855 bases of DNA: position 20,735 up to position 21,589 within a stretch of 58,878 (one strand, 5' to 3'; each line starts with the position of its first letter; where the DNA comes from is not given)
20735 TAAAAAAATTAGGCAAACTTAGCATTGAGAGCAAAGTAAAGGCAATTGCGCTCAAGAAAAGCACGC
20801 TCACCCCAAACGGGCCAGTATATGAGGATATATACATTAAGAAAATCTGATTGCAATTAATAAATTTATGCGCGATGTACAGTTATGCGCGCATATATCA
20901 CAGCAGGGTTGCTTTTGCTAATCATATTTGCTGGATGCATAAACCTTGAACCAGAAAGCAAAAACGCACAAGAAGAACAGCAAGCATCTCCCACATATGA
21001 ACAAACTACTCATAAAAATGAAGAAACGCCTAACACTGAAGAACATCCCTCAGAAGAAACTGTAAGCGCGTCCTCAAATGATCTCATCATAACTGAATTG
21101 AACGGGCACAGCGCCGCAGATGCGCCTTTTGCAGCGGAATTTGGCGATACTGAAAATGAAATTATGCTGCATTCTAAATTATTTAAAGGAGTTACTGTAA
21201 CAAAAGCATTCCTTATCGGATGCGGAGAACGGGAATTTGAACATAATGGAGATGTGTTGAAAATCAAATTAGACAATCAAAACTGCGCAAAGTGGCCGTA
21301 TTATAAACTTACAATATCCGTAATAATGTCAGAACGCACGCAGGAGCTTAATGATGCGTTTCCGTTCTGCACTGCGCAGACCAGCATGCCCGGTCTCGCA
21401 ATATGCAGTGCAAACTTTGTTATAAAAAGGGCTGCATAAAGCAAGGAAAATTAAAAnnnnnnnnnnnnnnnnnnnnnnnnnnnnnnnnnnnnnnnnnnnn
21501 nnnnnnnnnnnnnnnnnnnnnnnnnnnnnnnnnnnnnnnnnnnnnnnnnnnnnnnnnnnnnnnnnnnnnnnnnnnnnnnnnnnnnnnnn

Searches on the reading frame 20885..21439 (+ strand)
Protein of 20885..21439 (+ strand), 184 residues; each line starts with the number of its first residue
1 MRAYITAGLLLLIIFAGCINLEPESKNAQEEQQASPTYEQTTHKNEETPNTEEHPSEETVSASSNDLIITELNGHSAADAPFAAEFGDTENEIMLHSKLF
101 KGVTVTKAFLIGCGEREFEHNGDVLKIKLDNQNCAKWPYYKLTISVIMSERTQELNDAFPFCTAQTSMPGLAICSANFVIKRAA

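Call 65: search_protein_families(library=pfam, proteins=[window:20885-21439:+], max_evalue=0.05)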
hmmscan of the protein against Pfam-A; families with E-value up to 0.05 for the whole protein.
window:20885-21439:+ (184 aa): 2 families
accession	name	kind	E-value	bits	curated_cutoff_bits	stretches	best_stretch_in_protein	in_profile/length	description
PF12685.13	SpoIIIAH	-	0.023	15.1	30.6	1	5-66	5-64/191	SpoIIIAH-like protein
PF24381.1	DUF7537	-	0.034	14.1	31.7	1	10-54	8-52/258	Family of unknown function (DUF7537)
